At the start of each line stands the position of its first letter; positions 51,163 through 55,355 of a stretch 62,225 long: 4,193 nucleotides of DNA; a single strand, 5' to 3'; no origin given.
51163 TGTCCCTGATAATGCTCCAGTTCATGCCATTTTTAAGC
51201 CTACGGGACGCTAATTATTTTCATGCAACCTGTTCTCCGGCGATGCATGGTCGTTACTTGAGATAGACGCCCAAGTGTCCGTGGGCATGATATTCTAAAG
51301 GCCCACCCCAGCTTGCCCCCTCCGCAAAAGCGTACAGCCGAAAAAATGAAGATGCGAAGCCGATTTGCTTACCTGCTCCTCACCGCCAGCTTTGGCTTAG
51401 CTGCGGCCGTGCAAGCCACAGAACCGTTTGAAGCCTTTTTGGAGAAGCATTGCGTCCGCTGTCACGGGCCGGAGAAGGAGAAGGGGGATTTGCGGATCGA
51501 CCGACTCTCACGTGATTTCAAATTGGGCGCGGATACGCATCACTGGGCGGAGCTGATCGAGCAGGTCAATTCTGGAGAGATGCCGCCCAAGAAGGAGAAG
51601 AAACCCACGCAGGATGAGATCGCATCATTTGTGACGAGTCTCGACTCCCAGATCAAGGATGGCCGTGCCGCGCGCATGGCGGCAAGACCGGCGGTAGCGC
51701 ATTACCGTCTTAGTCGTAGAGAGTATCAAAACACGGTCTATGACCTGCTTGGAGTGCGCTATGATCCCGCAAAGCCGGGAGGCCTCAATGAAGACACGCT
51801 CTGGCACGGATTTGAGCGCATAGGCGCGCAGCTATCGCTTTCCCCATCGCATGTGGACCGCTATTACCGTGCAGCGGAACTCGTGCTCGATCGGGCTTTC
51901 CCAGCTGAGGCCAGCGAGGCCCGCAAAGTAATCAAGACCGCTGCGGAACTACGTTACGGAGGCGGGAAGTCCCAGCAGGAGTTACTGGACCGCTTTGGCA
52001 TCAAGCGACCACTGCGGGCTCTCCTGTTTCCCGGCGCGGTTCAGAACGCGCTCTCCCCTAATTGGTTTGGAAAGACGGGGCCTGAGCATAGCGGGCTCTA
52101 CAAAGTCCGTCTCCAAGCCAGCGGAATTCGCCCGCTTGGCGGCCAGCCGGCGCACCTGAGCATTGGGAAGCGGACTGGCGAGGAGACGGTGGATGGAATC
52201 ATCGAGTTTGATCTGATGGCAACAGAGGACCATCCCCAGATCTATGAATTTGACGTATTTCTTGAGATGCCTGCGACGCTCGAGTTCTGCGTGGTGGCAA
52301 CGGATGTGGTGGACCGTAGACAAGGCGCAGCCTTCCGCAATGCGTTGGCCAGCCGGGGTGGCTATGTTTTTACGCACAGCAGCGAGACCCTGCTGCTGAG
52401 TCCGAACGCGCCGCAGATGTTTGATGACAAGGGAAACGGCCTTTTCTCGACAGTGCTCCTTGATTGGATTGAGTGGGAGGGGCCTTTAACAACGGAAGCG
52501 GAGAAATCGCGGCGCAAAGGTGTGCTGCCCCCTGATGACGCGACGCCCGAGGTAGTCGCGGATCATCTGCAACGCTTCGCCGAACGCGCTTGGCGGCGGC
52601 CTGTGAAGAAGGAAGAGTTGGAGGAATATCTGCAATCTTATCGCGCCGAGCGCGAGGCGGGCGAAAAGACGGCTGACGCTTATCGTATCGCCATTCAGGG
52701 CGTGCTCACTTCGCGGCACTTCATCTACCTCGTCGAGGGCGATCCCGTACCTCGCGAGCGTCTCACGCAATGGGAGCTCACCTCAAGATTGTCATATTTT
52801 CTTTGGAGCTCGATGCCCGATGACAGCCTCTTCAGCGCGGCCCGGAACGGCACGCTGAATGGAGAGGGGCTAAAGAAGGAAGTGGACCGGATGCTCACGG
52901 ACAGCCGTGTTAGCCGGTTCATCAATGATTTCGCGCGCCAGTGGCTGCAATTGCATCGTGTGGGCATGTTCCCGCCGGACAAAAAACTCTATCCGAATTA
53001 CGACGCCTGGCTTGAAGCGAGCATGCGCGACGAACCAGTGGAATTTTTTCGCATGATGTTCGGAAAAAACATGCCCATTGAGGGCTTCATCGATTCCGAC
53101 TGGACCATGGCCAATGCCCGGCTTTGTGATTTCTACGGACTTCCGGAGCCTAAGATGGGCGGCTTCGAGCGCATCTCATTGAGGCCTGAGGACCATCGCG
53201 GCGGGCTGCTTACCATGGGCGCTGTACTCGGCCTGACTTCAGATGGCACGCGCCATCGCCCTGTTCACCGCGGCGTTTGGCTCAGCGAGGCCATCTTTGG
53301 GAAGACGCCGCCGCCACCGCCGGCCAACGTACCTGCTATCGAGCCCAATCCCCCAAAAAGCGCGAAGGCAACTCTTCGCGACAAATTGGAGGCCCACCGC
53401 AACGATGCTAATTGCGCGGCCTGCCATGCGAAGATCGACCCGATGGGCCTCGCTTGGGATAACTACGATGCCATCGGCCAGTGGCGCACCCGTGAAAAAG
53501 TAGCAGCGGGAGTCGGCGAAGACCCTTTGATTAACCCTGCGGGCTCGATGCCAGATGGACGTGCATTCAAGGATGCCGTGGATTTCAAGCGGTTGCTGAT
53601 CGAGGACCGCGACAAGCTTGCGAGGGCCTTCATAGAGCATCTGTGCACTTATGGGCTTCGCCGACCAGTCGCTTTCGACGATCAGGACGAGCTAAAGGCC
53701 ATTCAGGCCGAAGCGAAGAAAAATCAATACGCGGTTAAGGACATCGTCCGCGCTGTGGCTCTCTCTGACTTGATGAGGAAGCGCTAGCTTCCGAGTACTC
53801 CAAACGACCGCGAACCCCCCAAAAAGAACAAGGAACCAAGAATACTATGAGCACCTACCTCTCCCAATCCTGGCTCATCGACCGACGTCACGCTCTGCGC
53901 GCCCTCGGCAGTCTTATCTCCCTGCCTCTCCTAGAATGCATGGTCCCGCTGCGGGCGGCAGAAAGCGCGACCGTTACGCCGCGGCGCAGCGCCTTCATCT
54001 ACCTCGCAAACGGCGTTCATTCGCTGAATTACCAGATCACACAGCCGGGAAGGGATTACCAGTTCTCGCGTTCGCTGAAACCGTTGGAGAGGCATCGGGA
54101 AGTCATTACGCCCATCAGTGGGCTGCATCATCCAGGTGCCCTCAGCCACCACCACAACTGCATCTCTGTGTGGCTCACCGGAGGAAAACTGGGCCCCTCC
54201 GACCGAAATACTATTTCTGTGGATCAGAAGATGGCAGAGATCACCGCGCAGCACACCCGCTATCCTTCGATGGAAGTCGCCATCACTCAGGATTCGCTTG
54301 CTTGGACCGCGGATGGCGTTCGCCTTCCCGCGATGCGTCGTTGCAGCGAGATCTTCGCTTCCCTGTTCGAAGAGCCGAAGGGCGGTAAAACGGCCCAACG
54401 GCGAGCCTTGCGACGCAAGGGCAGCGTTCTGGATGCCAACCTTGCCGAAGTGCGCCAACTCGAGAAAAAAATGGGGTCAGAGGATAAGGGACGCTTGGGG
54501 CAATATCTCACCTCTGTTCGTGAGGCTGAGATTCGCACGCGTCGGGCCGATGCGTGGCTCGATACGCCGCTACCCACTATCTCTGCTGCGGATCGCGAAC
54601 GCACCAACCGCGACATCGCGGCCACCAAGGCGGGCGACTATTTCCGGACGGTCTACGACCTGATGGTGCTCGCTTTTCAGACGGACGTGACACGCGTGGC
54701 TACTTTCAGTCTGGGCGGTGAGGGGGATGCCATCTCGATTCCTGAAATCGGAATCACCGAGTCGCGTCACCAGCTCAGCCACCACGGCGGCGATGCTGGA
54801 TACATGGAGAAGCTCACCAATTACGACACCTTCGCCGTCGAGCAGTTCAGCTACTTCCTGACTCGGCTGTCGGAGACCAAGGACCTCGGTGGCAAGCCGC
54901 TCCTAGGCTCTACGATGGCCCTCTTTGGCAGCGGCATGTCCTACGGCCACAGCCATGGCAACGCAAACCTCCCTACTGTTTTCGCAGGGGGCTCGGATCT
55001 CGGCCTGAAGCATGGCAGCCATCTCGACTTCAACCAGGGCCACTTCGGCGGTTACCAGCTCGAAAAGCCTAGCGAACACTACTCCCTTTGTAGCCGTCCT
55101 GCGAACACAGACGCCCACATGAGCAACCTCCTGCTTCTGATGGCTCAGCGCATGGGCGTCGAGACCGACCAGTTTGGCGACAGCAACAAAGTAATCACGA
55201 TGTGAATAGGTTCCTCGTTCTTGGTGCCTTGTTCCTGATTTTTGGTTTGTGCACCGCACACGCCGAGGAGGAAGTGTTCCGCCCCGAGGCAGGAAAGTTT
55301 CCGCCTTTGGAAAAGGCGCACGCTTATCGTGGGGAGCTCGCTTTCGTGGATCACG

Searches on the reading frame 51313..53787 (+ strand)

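Call 11: search_protein_families(library=pfam, proteins=[window:51313-53787:+], max_evalue=0.001)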
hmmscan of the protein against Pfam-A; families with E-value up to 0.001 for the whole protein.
window:51313-53787:+ (824 aa): 7 families
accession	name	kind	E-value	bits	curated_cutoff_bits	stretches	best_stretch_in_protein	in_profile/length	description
PF07631.16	PSD4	-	6.9e-41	140.2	23.3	1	484-610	1-128/128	Protein of unknown function (DUF1592)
PF07627.16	PSCyt3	-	2.7e-32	111.4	27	1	629-728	1-98/98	Protein of unknown function (DUF1588)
PF07637.16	PSD5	-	5.4e-22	78.3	34.2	1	417-475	4-62/62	Protein of unknown function (DUF1595)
PF07624.16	PSD2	-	1.6e-19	69.9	25.8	1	748-820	1-73/74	Protein of unknown function (DUF1585)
PF07626.16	PSD3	-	4e-19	69.3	23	1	132-196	2-64/65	Protein of unknown function (DUF1587)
PF07635.16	PSCyt1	-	1.6e-08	35.5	22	1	47-93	1-58/59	Planctomycete cytochrome C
PF13442.11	Cytochrome_CBB3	-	1.5e-07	32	27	1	39-105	6-63/68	Cytochrome C oxidase, cbb3-type, subunit III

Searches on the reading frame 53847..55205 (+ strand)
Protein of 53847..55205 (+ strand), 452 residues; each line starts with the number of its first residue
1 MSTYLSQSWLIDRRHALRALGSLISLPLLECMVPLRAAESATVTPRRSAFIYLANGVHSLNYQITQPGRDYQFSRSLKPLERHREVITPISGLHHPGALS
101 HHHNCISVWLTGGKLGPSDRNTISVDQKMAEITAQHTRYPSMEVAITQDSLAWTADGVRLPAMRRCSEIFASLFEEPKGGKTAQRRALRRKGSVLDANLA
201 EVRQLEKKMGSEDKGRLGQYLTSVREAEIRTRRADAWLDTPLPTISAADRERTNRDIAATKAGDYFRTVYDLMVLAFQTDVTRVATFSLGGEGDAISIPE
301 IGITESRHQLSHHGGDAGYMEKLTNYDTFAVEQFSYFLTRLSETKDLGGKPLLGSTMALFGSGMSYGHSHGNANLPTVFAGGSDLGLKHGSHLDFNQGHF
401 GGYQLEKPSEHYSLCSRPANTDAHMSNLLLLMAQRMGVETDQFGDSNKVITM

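Call 11: search_protein_families(library=pfam, proteins=[window:53847-55205:+], max_evalue=0.001)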
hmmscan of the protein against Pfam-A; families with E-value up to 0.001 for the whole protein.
window:53847-55205:+ (452 aa): 1 family
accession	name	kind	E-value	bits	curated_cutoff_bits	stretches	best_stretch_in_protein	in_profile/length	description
PF07586.16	HXXSHH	-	5.6e-84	282.8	30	1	47-334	1-306/307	Protein of unknown function (DUF1552)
